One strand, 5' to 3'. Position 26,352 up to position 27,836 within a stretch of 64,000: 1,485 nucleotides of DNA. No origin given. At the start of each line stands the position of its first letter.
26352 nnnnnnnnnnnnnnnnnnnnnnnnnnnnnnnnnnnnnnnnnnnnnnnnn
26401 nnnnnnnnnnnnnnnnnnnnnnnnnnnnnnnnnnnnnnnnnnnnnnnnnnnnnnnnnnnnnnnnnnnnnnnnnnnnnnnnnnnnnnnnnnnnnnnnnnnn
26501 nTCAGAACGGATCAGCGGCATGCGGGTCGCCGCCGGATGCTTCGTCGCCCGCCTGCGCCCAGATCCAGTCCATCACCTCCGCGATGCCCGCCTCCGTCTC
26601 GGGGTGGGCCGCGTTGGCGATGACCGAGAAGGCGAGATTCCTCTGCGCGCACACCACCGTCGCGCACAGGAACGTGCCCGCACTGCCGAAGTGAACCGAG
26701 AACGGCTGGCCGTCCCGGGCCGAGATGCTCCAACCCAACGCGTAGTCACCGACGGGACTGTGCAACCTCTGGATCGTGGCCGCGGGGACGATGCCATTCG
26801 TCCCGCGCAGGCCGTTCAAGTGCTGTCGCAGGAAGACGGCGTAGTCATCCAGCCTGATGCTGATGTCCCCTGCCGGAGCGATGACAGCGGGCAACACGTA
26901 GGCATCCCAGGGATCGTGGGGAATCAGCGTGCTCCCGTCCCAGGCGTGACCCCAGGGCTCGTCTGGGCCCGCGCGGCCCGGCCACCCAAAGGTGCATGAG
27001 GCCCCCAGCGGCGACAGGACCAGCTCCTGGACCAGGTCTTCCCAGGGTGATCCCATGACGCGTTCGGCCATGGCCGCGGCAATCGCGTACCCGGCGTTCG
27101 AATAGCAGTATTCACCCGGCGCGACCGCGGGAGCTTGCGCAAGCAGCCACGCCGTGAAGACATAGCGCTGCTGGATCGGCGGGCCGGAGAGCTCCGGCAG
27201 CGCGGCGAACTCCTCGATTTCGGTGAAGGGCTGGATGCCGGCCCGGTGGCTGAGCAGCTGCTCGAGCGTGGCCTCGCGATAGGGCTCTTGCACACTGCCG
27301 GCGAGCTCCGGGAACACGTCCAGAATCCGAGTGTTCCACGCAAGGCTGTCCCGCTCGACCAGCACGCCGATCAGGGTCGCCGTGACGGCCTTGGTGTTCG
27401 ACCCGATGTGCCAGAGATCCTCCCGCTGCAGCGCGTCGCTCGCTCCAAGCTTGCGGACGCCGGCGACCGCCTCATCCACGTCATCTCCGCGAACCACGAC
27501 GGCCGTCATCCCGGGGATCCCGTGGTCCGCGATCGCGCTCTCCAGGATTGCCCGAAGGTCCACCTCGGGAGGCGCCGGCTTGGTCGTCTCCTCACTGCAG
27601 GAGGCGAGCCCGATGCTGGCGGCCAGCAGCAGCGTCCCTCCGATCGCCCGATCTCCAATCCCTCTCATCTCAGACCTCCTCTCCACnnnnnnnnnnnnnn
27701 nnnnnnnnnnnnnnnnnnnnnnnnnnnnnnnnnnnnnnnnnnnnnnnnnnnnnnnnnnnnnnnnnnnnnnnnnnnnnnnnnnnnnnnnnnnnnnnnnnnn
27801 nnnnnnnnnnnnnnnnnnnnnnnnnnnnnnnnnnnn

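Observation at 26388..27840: Two near-identical sigma54 promoters, each with an upstream GATTC-N5-GAATC palindrome, flank an NtrC-type two-component system inside a polysaccharide locus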

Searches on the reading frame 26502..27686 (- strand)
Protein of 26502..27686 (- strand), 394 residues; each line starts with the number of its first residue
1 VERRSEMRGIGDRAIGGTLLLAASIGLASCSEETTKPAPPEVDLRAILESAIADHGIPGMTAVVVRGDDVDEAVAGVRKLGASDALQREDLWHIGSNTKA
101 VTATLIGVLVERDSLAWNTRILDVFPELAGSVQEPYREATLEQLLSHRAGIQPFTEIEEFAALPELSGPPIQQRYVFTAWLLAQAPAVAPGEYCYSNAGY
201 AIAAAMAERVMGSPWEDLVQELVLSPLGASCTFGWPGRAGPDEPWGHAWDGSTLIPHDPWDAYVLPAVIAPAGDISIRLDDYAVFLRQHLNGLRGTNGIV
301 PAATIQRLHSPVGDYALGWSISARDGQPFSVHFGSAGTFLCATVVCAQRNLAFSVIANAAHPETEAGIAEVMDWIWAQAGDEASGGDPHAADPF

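Call 5: search_protein_families(library=ncbifam, proteins=[window:26502-27686:-], max_evalue=0.00001)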
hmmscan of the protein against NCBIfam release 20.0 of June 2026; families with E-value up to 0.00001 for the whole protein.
window:26502-27686:- (394 aa): 19 families
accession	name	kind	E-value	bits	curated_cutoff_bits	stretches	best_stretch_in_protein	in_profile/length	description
NF033085.1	bla_class_C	equivalog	3.3e-12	45.9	415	1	47-233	11-184/356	class C beta-lactamase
NF007943.0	PRK10662.1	equivalog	6.2e-12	44.8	266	1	49-232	42-222/380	D-alanyl-D-alanine-carboxypeptidase/endopeptidase AmpH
NF033575.1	blaRHO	exception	1e-09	37.8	825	1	41-232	29-205/380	RHO family class C beta-lactamase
NF045671.1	blaPNC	exception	1.1e-09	37.6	750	1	47-250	52-243/401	PNC family class C beta-lactamase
NF000239.3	MOX_CMY1_fam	exception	1.3e-09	37.7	770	1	25-233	18-212/383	CMY-1/MOX family class C beta-lactamase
NF052559.1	MthAcHydAcmB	equivalog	3.5e-09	35.9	550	1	47-300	13-280/391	methyl acetate hydrolase AcmB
NF012172.1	FOX-MOX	exception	6.7e-09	35.2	700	1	21-232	11-208/382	FOX/MOX family class C beta-lactamase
NF033467.0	blaAQU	exception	3.5e-08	32.9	815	1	34-233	22-209/380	AQU family class C beta-lactamase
NF012102.1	blaDHA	exception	7.1e-08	31.9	800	1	49-233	36-207/379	DHA family class C beta-lactamase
NF000519.2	blaPDC_var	exception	8e-08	31.9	900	1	38-233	29-215/397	PDC variant family class C beta-lactamase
NF000422.6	blaPDC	exception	3.5e-07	29.8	865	1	44-231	34-213/397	PDC family class C beta-lactamase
NF047361.1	blaASDC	exception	4.3e-07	29.2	850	1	48-246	44-230/394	ASDC family class C beta-lactamase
NF041665.1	blaPSZ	exception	4.5e-07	29.2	850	1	43-246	26-221/379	PSZ family class C beta-lactamase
NF033159.0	blaPAC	exception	5.1e-07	28.9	850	1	41-230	28-203/380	PAC family class C beta-lactamase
NF000399.2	blaFOX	exception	6e-07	28.7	850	1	18-232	8-208/382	FOX family cephalosporin-hydrolyzing class C beta-lactamase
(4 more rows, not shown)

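Call 6: search_protein_families(library=pfam, proteins=[window:26502-27686:-], max_evalue=0.00001)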
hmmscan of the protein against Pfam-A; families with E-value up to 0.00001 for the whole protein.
window:26502-27686:- (394 aa): 1 family
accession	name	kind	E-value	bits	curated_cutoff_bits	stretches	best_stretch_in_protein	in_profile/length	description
PF00144.29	Beta-lactamase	-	3.9e-41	141.7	27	1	45-366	2-317/329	Beta-lactamase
